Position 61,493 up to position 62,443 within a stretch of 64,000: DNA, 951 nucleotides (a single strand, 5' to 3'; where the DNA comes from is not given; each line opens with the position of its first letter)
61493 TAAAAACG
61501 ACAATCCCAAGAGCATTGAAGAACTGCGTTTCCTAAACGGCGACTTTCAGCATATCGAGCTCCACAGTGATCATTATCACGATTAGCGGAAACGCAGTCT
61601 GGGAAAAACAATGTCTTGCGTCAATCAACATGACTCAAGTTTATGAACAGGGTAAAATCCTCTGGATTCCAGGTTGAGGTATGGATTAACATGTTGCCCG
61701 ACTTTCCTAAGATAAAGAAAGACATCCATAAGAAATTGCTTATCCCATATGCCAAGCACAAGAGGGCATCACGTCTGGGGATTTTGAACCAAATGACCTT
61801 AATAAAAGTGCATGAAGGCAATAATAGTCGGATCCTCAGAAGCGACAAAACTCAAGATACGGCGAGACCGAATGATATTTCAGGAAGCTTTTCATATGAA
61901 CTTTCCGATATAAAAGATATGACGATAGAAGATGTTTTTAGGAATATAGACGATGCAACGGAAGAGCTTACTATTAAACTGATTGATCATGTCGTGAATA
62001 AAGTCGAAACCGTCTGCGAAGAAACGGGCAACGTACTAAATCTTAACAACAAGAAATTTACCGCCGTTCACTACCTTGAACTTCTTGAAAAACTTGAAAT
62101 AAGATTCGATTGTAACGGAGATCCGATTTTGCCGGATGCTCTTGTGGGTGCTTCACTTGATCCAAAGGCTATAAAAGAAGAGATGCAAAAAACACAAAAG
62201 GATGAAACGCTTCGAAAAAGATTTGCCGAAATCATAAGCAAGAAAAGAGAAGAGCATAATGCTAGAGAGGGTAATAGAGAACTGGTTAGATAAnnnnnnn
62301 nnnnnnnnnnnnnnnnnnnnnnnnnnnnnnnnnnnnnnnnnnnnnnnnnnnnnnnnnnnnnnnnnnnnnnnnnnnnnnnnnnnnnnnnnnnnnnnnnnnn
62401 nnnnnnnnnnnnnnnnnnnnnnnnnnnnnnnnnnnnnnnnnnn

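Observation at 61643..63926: Overlapping gene pair: small hypothetical plus Mrr-like PD-(D/E)xK with large unknown C-terminal domain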

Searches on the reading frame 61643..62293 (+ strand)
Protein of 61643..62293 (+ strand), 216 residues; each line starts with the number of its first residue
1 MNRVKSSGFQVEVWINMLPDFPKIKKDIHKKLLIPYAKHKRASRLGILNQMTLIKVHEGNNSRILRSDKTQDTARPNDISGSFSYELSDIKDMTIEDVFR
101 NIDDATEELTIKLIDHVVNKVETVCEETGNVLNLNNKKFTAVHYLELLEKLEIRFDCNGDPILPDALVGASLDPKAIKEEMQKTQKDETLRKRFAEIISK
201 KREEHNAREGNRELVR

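Call 3: search_protein_families(library=pfam, proteins=[window:61643-62293:+], max_evalue=1)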
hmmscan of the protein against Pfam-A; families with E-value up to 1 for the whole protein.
window:61643-62293:+ (216 aa): 1 family
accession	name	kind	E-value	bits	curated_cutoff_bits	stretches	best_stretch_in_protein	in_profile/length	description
PF04405.19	ScdA_N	-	0.0089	16.1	32.5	1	146-184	17-55/56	Domain of Unknown function (DUF542)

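Call 4: search_protein_families(library=padloc, proteins=[window:61643-62293:+], max_evalue=1)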
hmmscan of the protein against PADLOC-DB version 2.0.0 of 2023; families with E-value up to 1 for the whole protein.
window:61643-62293:+ (216 aa): 0 families

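Call 5: search_protein_families(library=ncbifam, proteins=[window:61643-62293:+], max_evalue=1)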
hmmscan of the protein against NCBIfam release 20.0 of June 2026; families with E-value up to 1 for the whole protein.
window:61643-62293:+ (216 aa): 1 family
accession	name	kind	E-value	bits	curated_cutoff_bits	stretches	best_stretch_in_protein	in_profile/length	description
TIGR03652.1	FeS_repair_RIC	equivalog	6.2e-05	22.9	204.7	1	145-189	12-56/216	iron-sulfur cluster repair di-iron protein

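Call 8: find_homologous_proteins(query=window:61643-62293:+)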
Query window:61643-62293:+ (216 aa): 10 proteins with E <= 0.001 among 213 candidates.
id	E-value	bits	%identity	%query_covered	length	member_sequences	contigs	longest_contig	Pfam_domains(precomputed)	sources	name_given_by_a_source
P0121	7.8e-115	400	91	93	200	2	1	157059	-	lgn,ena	-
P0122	1.1e-114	399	91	93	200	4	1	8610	-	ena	-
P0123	7.6e-113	393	90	93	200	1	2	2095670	-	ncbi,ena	-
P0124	1.1e-99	350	81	93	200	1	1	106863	-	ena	-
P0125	1.8e-94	333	90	80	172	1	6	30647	-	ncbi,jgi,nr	ncbi:MAG: hypothetical protein OXC39_03775 [Candidatus Dadabacteria bacterium]|nr:hypothetical prote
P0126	6.5e-72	260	62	93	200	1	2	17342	-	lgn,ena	-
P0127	1.8e-70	255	60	93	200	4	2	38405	-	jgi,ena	-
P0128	1.0e-68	249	61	93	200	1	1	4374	-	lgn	-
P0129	2.0e-62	229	56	92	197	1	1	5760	-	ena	-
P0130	9.2e-62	227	53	92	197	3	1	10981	-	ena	-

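Call 17: find_homologous_proteins(query=A2)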
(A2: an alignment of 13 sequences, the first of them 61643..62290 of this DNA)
Query A2 (13 sequences) (216 aa, profile of the alignment): 309 proteins with E <= 0.001 among 3687 candidates; the best 120 are listed.
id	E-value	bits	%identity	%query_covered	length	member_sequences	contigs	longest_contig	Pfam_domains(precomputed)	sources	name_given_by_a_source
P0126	3.3e-98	345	62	93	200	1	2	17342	-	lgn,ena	-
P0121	1.1e-97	344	91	93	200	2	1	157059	-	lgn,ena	-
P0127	4.0e-96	339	60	93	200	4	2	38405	-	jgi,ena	-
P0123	6.4e-95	335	90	93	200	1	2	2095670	-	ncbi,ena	-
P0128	1.1e-94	334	61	93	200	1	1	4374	-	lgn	-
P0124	5.1e-94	332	81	93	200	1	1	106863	-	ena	-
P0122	3.5e-93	329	91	93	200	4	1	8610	-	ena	-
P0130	5.6e-90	318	53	92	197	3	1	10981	-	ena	-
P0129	1.9e-88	313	56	92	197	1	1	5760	-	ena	-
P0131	3.8e-78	280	29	92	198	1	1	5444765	-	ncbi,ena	-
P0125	1.5e-77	278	90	80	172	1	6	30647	-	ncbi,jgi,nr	ncbi:MAG: hypothetical protein OXC39_03775 [Candidatus Dadabacteria bacterium]|nr:hypothetical prote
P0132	1.1e-75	272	29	92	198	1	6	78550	-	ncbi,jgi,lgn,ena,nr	ncbi:MAG: hypothetical protein KGZ93_10350 [Actinobacteria bacterium]|nr:hypothetical protein [Actin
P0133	5.2e-74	266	28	92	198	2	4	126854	-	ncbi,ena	-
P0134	4.3e-73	263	30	92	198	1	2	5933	-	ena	-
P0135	2.6e-72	261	30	92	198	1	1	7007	-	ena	-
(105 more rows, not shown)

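Call 21: search_solved_structures(query=A3, max_evalue=10, show_alignments=2)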
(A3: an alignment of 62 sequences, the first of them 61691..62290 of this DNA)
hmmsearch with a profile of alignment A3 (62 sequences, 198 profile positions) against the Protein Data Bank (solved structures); distinct sequences matched with E-value up to 10: 2.
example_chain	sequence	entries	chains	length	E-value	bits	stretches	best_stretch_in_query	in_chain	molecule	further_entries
6zrk_D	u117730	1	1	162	0.2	14.8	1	93-179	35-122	Hemagglutinin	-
3bpd_A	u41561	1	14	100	1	12.5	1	63-121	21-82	Uncharacterized protein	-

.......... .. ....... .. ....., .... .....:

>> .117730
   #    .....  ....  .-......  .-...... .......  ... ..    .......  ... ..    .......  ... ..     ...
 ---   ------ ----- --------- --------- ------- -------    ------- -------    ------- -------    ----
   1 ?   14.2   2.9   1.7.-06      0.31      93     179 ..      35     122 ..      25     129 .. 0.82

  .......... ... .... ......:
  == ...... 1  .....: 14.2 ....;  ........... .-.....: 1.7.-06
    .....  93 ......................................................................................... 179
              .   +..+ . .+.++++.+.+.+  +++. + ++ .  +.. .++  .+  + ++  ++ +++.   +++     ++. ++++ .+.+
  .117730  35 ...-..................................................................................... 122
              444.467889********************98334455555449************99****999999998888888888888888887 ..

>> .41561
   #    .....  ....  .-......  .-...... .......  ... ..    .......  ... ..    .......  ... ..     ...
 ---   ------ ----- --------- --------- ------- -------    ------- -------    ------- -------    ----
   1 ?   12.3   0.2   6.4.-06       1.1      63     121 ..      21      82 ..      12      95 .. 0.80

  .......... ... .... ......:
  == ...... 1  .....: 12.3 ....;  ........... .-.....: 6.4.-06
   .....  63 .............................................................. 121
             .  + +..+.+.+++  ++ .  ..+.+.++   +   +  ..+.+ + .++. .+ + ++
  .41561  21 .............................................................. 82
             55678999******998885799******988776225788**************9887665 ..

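Call 28: predict_structure(alignment_id=A3)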
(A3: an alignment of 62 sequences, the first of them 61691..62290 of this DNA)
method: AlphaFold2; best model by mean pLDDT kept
length: 200 residues; sequences in the alignment: 62
mean_pLDDT: 78.0   pTM: 0.51
mean pLDDT of the five models: 78.0, 74.1, 73.0, 72.0, 67.8
residues with pLDDT >= 90: 28; 70-90: 121; 50-70: 47; < 50: 4
segments of 3 or more residues with pLDDT < 50: none
pLDDT, mean of each block of 10 residues (from residue 1): 75 85 81 59 55 58 72 80 86 84 74 75 89 87 83 73 89 95 92 68
secondary structure, 60 per line:
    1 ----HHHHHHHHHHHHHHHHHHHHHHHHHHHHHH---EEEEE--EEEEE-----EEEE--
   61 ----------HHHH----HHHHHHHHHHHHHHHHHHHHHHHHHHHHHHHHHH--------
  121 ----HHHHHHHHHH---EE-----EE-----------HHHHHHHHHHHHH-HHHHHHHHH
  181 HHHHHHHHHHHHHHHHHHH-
elements in order: H5-34 E38-42 E45-49 E55-58 H71-74 H79-112 H125-134 H158-170 H172-199

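Call 35: search_protein_families(library=pfam, alignment_id=A3, max_evalue=0.1)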
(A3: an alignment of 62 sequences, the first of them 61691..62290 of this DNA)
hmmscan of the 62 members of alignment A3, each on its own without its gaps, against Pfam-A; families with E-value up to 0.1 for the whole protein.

A. member 1, window:61691-62290:+ (200 aa): 1 family
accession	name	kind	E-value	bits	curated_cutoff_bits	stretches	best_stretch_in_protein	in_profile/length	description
PF04405.19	ScdA_N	-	0.0077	16.3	32.5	1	130-168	17-55/56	Domain of Unknown function (DUF542)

B. families by the number of members that match (of 62 scanned): 41 families (the first 25 are shown)
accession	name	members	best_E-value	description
PF04405.19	ScdA_N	3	0.00032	Domain of Unknown function (DUF542)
PF01709.26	Transcrip_reg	2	0.009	TACO1/YebC second and third domain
PF19541.4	DUF6065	2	0.011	Family of unknown function (DUF6065)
PF20452.3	Calmod_bind_C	2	0.014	Calmodulin binding protein C-terminal domain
PF24235.1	RHG29_45_N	2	0.027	Rho GTPase-activating protein 29/45 N-terminal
PF05205.17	COMPASS-Shg1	2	0.029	COMPASS (Complex proteins associated with Set1p) component shg1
PF13060.11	DUF3921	2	0.031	Protein of unknown function (DUF3921)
PF25496.1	URGCP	2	0.031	Up-regulator of cell proliferation-like domain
PF21522.3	MreB-like_C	2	0.054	Archaeal actin homologue MreB-like, C-terminal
PF00465.25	Fe-ADH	2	0.06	Iron-containing alcohol dehydrogenase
PF03477.21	ATP-cone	1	0.0057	ATP cone domain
PF23109.1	ARCH_RTEL1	1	0.0062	RTEL1 helicase, ARCH domain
PF20439.3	SpoIVA_C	1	0.007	Sporulation stage IV protein A, C-terminal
PF25223.1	DUF7841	1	0.0078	Domain of unknown function (DUF7841)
PF10049.14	DUF2283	1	0.0091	Protein of unknown function (DUF2283)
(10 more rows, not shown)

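Call 46: fold_search(model_id=the predicted structure, library=viral)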
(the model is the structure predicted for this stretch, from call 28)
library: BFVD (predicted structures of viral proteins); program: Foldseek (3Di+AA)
matches with E <= 10: 670; with E <= 0.001: 0
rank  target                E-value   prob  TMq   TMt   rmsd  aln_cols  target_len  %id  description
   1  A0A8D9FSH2            7.6e-02  0.11  0.13  0.13  27.2       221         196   17  Uncharacterized protein [uncultured marine phage]
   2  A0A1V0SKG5            2.2e-01  0.44  0.16  0.24  15.9       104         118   18  Uncharacterized protein [Klosneuvirus KNV1]
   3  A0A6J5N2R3            3.0e-01  0.28  0.16  0.22  15.5       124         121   10  Uncharacterized protein [uncultured Caudovirales phage]
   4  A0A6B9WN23            5.4e-01  0.25  0.16  0.28  18.6       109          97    9  Uncharacterized protein [Escherichia phage kaaroe]
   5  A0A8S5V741            5.8e-01  0.12  0.17  0.14  32.7       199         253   12  Putative outer membrane chaperone (Fragment) [CrAss-like virus sp. ctUXy6]
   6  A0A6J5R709            6.1e-01  0.06  0.09  0.15  20.5       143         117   10  Uncharacterized protein [uncultured Caudovirales phage]
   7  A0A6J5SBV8            6.5e-01  0.13  0.18  0.24  19.5       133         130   13  Uncharacterized protein [uncultured Caudovirales phage]
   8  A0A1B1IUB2            6.5e-01  0.12  0.11  0.12  17.8       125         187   10  (no name in the UniProt tables at hand)
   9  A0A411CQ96            6.8e-01  0.20  0.15  0.21  17.3        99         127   14  Uncharacterized protein [Arthrobacter phage Elesar]
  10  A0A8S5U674            8.1e-01  0.35  0.14  0.25  11.5        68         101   13  Putative RNA binding protein [Siphoviridae sp. ctwHj1]
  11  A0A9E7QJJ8            8.6e-01  0.38  0.12  0.15  11.3        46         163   13  (no name in the UniProt tables at hand)
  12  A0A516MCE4            8.6e-01  0.20  0.13  0.26  17.9        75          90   19  (no name in the UniProt tables at hand)
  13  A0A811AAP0            8.6e-01  0.09  0.17  0.14  22.9       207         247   12  (no name in the UniProt tables at hand)
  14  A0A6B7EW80            8.6e-01  0.05  0.16  0.09  23.0       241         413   12  (no name in the UniProt tables at hand)
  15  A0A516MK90            9.1e-01  0.41  0.10  0.08   9.5        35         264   14  (no name in the UniProt tables at hand)
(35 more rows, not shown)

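Call 51: list_cluster_members(proteins=[L057:1181-2779:+, L042:9995-11650:+, L079:9995-11626:+, window:62259-63923:+, window:61691-62290:+, P0001, P0123])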
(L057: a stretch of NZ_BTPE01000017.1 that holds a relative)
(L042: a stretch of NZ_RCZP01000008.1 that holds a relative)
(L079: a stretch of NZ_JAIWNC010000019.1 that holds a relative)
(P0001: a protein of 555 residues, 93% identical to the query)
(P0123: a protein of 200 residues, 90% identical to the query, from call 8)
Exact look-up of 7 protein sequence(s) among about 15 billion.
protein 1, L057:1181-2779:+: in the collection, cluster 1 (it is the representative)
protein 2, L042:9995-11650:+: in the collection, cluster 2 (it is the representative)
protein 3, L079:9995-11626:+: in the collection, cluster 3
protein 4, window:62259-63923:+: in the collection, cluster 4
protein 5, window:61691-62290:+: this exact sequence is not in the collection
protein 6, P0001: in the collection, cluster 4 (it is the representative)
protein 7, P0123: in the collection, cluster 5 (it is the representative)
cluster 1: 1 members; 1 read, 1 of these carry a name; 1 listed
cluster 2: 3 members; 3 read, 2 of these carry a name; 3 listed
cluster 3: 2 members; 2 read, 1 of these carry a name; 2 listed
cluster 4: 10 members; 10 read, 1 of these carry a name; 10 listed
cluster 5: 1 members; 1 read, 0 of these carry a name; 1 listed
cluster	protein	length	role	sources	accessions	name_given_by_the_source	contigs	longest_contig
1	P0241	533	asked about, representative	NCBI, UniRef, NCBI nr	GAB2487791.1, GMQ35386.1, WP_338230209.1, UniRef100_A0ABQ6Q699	hypothetical protein [Algoriphagus taiwanensis] | Uncharacterized protein n=1 Tax=Algoriphagus taiwanensis TaxID=1445656 ... | hypothetical protein Ataiwa_36590 [Algoriphagus taiwanensis]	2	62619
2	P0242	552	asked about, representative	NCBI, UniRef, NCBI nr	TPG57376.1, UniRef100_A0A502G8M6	hypothetical protein EAH89_10565 [Roseomonas nepalensis] | Uncharacterized protein n=2 Tax=Muricoccus nepalensis TaxID=1854500 RepID=A0A502G8M6_9PROT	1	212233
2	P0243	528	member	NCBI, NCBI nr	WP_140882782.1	hypothetical protein [Muricoccus nepalensis] | hypothetical protein [Roseomonas nepalensis]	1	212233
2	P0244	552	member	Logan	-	-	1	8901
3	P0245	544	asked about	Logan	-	-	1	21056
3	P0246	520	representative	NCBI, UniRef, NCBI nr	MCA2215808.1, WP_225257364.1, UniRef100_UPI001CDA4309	hypothetical protein [Jidongwangia harbinensis] | hypothetical protein n=1 Tax=Jidongwangia harbinensis TaxID=2878561 RepID=UPI001CDA4309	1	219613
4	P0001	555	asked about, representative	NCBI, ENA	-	-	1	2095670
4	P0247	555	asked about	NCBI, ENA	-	-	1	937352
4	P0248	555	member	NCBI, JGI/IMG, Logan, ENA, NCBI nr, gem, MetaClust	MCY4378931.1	MAG: hypothetical protein OXC39_03770 [Candidatus Dadabacteria bacterium] | hypothetical protein [Candidatus Dadabacteria bacterium] | \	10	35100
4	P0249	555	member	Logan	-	-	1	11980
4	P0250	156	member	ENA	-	-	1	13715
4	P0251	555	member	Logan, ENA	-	-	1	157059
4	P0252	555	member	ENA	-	-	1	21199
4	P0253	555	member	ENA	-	-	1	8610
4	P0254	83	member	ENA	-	-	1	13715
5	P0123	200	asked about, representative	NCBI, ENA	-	-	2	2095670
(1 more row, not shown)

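Call 58: find_encoding_contigs(protein=P0121, flank=8000, max_places=2)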
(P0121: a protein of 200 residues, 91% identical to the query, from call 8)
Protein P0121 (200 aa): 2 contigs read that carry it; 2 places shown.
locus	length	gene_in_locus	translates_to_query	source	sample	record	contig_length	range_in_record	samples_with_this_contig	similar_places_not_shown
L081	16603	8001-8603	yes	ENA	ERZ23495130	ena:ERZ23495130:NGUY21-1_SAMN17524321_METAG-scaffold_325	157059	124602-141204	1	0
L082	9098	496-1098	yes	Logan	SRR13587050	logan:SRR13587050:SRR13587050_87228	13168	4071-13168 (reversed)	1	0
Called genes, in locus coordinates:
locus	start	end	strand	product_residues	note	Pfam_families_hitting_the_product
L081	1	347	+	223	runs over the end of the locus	-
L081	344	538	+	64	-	-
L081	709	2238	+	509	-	-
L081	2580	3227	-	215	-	PF26468:GIY_YIG_3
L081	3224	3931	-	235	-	PF03883:H2O2_YaaD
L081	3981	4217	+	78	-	-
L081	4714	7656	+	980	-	PF13191:AAA_16 (weak), PF13401:AAA_22 (weak), PF00313:CSD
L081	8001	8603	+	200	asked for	-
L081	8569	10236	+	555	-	-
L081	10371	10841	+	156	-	PF13274:SocA_Panacea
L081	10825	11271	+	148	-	-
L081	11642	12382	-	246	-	-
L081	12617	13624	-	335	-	PF18928:DUF5677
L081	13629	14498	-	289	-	-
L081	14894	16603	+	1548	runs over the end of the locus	-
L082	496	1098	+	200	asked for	-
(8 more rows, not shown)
